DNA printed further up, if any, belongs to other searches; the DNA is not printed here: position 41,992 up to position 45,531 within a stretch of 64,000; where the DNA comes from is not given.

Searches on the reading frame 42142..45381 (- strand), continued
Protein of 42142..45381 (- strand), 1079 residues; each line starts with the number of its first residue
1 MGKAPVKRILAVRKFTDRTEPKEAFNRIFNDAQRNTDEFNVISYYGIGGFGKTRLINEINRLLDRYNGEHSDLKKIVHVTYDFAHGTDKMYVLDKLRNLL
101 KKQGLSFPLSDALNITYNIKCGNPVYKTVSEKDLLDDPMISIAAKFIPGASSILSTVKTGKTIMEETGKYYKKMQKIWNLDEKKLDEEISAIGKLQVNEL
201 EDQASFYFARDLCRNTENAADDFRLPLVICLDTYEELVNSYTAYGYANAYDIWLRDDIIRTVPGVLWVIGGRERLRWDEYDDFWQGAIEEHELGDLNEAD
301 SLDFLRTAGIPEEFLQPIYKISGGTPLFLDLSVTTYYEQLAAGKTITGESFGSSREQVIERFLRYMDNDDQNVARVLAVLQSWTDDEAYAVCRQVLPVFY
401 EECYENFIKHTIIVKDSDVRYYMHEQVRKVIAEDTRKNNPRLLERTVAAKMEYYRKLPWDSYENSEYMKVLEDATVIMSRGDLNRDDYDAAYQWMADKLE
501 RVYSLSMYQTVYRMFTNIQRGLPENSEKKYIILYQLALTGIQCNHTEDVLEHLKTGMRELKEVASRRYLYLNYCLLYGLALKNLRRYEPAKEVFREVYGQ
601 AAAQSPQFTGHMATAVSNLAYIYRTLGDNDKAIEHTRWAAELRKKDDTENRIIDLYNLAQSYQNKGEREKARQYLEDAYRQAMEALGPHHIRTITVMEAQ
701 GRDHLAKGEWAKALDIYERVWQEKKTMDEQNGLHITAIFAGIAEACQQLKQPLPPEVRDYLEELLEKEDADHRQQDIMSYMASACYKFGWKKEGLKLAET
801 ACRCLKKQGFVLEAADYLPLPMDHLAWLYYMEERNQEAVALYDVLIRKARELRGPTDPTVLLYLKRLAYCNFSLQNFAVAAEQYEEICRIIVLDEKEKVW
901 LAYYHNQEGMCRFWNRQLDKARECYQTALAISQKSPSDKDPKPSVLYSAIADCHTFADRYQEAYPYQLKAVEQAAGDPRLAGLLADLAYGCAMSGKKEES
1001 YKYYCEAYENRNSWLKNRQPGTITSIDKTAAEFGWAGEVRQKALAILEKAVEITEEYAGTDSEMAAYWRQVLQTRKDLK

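Call 49: search_protein_families(library=pfam, proteins=[L001:8001-9320:+, L005:8001-9320:+, L006:8001-9320:+, L012:8001-9440:+, L026:8001-9320:+, L047:8001-9320:+, L058:8001-9320:+, L075:8001-9320:+, L034:8001-9320:+], max_evalue=0.5)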
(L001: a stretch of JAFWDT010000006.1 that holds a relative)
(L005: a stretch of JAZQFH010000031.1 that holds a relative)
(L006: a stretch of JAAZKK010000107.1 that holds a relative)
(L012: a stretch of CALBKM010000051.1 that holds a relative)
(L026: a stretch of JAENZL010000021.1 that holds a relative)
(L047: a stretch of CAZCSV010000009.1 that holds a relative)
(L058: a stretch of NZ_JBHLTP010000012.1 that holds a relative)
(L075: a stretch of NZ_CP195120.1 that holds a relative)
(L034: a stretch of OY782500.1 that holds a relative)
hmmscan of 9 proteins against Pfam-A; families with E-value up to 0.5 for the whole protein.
L001:8001-9320:+ (440 aa): 6 families
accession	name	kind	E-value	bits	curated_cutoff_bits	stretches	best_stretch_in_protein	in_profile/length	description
PF25201.1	nSTAND6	-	0.0025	18.3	27.7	1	34-78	13-57/148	Novel STAND NTPase 6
PF01637.24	ATPase_2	-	0.0036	17.6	33.2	1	15-69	1-50/225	ATPase domain predominantly from Archaea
PF00931.28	NB-ARC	-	0.0049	16.6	23.5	1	34-68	14-47/248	NB-ARC domain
PF13191.12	AAA_16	-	0.014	16.3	32.6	1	15-68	2-57/167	AAA ATPase domain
PF13401.12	AAA_22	-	0.045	14.5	27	1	41-105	7-63/130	AAA domain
PF05970.20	PIF1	-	0.15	12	25.9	0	20-65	5-48/223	PIF1-like helicase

L005:8001-9320:+ (440 aa): 6 families
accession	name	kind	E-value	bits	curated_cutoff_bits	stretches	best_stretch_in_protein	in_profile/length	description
PF25201.1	nSTAND6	-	0.018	15.5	27.7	1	33-68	18-53/148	Novel STAND NTPase 6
PF01637.24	ATPase_2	-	0.025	14.8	33.2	0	28-64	17-51/225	ATPase domain predominantly from Archaea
PF13191.12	AAA_16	-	0.039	14.9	32.6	1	11-68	4-59/167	AAA ATPase domain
PF23848.1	DUF7212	-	0.062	13.7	27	1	390-417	23-50/61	Family of unknown function (DUF7212)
PF23870.1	DUF7225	-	0.15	12.2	27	1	334-391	20-76/103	Domain of unknown function (DUF7225)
PF00931.28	NB-ARC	-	0.26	10.9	23.5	0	31-58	16-43/248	NB-ARC domain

L006:8001-9320:+ (440 aa): 9 families
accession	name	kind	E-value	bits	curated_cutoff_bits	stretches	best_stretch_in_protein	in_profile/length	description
PF24883.2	NPHP3_N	-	6.3e-06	26.9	24.8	1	26-117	15-105/164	Nephrocystin 3, N-terminal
PF07693.20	KAP_NTPase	-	8.7e-05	22.4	20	1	31-210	18-159/293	KAP family P-loop domain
PF13191.12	AAA_16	-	0.0033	18.4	32.6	1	27-210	20-140/167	AAA ATPase domain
PF25201.1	nSTAND6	-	0.0036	17.8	27.7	1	34-60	19-45/148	Novel STAND NTPase 6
PF00931.28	NB-ARC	-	0.0067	16.1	23.5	1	28-60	15-45/248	NB-ARC domain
PF05729.18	NACHT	-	0.019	15.2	26.7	1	37-92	4-62/167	NACHT domain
PF13401.12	AAA_22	-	0.024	15.4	27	1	36-94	8-64/130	AAA domain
PF01637.24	ATPase_2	-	0.061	13.6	33.2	1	35-84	22-68/225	ATPase domain predominantly from Archaea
PF00910.28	RNA_helicase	-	0.11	13.4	21.5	0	37-76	2-42/105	RNA helicase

L012:8001-9440:+ (480 aa): 1 family
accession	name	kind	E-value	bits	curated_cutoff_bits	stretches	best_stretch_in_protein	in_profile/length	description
PF09548.15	Spore_III_AB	-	0.18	12.2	32.5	0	166-229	68-132/170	Stage III sporulation protein AB (spore_III_AB)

L026:8001-9320:+ (440 aa): 10 families
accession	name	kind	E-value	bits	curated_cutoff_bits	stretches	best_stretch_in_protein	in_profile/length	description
PF00931.28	NB-ARC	-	1.9e-05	24.5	23.5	1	22-88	15-79/248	NB-ARC domain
PF13191.12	AAA_16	-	0.00031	21.7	32.6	1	3-52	2-51/167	AAA ATPase domain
PF01637.24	ATPase_2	-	0.0008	19.7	33.2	1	3-54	1-49/225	ATPase domain predominantly from Archaea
PF25201.1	nSTAND6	-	0.0075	16.7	27.7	1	24-53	17-46/148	Novel STAND NTPase 6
PF24883.2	NPHP3_N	-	0.04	14.6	24.8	1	17-84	12-76/164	Nephrocystin 3, N-terminal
PF00004.35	AAA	-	0.046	14.6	21.2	0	186-230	43-88/131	ATPase family associated with various cellular activities (AAA)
PF08112.16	ATP-synt_E_2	-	0.088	13.5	25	1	75-90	8-23/56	ATP synthase epsilon subunit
PF13401.12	AAA_22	-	0.095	13.5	27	0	26-88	6-59/130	AAA domain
PF07108.16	PipA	-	0.095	12.7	25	1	273-339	22-87/200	PipA protein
PF13479.12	AAA_24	-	0.14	12.4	27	0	28-49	5-26/195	AAA domain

L047:8001-9320:+ (440 aa): 10 families
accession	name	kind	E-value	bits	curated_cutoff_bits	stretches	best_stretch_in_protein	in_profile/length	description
PF13401.12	AAA_22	-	0.0012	19.6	27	1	33-79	4-46/130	AAA domain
PF00931.28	NB-ARC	-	0.0014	18.4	23.5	1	31-59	15-43/248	NB-ARC domain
PF13191.12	AAA_16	-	0.0035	18.3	32.6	1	12-62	2-52/167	AAA ATPase domain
PF01637.24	ATPase_2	-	0.0048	17.2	33.2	1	12-104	1-87/225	ATPase domain predominantly from Archaea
PF25201.1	nSTAND6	-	0.0054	17.2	27.7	1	33-61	17-45/148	Novel STAND NTPase 6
PF13479.12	AAA_24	-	0.015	15.6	27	0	37-55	5-23/195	AAA domain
PF13173.12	AAA_14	-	0.02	15.3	27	1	34-89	2-56/129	AAA domain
PF24883.2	NPHP3_N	-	0.028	15.1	24.8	1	31-92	19-80/164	Nephrocystin 3, N-terminal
PF05970.20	PIF1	-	0.042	13.9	25.9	1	20-66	8-54/223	PIF1-like helicase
PF20720.3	nSTAND3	-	0.12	12.5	27.2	1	30-62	13-45/155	Novel STAND NTPase 3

L058:8001-9320:+ (440 aa): 7 families
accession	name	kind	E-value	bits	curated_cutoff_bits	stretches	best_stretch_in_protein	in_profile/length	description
PF25201.1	nSTAND6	-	2.4e-05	24.9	27.7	1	22-54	14-45/148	Novel STAND NTPase 6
PF13191.12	AAA_16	-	0.00017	22.6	32.6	1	6-174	2-104/167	AAA ATPase domain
PF24883.2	NPHP3_N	-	0.0011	19.6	24.8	1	15-89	11-84/164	Nephrocystin 3, N-terminal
PF01637.24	ATPase_2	-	0.0031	17.8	33.2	1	6-76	1-68/225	ATPase domain predominantly from Archaea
PF13401.12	AAA_22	-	0.0057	17.4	27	1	26-80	4-54/130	AAA domain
PF05729.18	NACHT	-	0.0075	16.6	26.7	0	28-77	1-54/167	NACHT domain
PF00931.28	NB-ARC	-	0.013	15.2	23.5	1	20-53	12-44/248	NB-ARC domain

L075:8001-9320:+ (440 aa): 9 families
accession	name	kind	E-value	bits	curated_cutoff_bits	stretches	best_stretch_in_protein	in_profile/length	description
PF13191.12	AAA_16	-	3.2e-05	24.9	32.6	1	3-52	2-51/167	AAA ATPase domain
PF00931.28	NB-ARC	-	0.0002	21.2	23.5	1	22-86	15-77/248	NB-ARC domain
PF01637.24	ATPase_2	-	0.00083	19.7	33.2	1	3-60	1-50/225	ATPase domain predominantly from Archaea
PF25201.1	nSTAND6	-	0.0015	19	27.7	1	23-60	16-51/148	Novel STAND NTPase 6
PF05729.18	NACHT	-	0.0054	17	26.7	1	189-280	72-162/167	NACHT domain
PF00004.35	AAA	-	0.013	16.4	21.2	0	182-234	39-92/131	ATPase family associated with various cellular activities (AAA)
PF24883.2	NPHP3_N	-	0.025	15.2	24.8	1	22-87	19-79/164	Nephrocystin 3, N-terminal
PF13479.12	AAA_24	-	0.047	14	27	0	28-49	5-26/195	AAA domain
PF13401.12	AAA_22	-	0.079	13.7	27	0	26-69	6-42/130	AAA domain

L034:8001-9320:+ (440 aa): 11 families
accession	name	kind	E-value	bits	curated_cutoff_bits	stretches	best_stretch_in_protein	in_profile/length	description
PF00931.28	NB-ARC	-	7.1e-05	22.6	23.5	1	30-65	12-47/248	NB-ARC domain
PF24883.2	NPHP3_N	-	0.0003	21.5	24.8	1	34-79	20-65/164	Nephrocystin 3, N-terminal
PF13173.12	AAA_14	-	0.00078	19.9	27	1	37-123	3-89/129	AAA domain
PF01637.24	ATPase_2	-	0.0014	18.9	33.2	1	37-76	21-59/225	ATPase domain predominantly from Archaea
PF13191.12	AAA_16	-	0.0016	19.4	32.6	1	36-217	24-142/167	AAA ATPase domain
PF13401.12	AAA_22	-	0.0024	18.6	27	1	36-93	5-60/130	AAA domain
PF13479.12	AAA_24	-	0.0048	17.2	27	1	39-85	5-41/195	AAA domain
PF25199.1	nSTAND_NTPase5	-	0.0098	16.2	34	1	29-81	34-87/145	Novel STAND NTPase 5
PF25201.1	nSTAND6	-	0.035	14.6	27.7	1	38-64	20-46/148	Novel STAND NTPase 6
PF07693.20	KAP_NTPase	-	0.036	13.7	20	1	42-84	26-72/293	KAP family P-loop domain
PF03193.22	RsgA_GTPase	-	0.063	13.5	30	1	29-60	99-130/174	RsgA GTPase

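Call 56: search_protein_families(library=pfam, proteins=[L066:7464-8060:+, L071:7353-8060:+, L063:10406-10828:+, L068:10393-11349:+, L071:10401-10829:+, L059:10530-11519:+, L069:10424-11350:+, L073:2998-3891:+], max_evalue=0.01)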
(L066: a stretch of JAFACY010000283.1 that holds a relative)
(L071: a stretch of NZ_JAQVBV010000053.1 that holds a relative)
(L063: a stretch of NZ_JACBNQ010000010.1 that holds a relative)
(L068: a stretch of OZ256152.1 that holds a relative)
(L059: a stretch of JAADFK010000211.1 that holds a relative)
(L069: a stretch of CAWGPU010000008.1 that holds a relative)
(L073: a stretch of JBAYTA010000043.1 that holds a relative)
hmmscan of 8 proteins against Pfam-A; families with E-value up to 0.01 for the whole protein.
L066:7464-8060:+ (199 aa): 0 families

L071:7353-8060:+ (236 aa): 0 families

L063:10406-10828:+ (140 aa): 2 families
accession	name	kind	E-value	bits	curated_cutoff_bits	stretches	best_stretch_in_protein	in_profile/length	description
PF07883.17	Cupin_2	-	2.1e-06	27.8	27.2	1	54-105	12-60/70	Cupin domain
PF05899.18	Cupin_3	-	0.0088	16.2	23.5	0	61-105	25-68/74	EutQ-like cupin domain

L068:10393-11349:+ (318 aa): 2 families
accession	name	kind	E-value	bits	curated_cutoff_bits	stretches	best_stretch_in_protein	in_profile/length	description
PF00293.34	NUDIX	-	2.6e-22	79.7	21.1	1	178-291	3-119/134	NUDIX domain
PF14815.12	NUDIX_4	-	8.3e-06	26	35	1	183-297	2-105/113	NUDIX domain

L071:10401-10829:+ (142 aa): 1 family
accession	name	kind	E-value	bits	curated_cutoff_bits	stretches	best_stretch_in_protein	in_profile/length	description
PF07883.17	Cupin_2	-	5.2e-06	26.5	27.2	1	58-106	11-56/70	Cupin domain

L059:10530-11519:+ (329 aa): 1 family
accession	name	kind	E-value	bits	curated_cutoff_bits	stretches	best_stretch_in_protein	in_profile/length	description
PF01408.29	GFO_IDH_MocA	-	9.9e-18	65.4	24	1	8-122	1-118/120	Oxidoreductase family, NAD-binding Rossmann fold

L069:10424-11350:+ (308 aa): 1 family
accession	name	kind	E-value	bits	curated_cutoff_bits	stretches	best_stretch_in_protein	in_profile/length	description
PF01408.29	GFO_IDH_MocA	-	2e-18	67.6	24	1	5-114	1-113/120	Oxidoreductase family, NAD-binding Rossmann fold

L073:2998-3891:+ (297 aa): 1 family
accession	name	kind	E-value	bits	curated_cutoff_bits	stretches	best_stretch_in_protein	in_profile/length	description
PF01408.29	GFO_IDH_MocA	-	8.2e-14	52.8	24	1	1-109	1-111/120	Oxidoreductase family, NAD-binding Rossmann fold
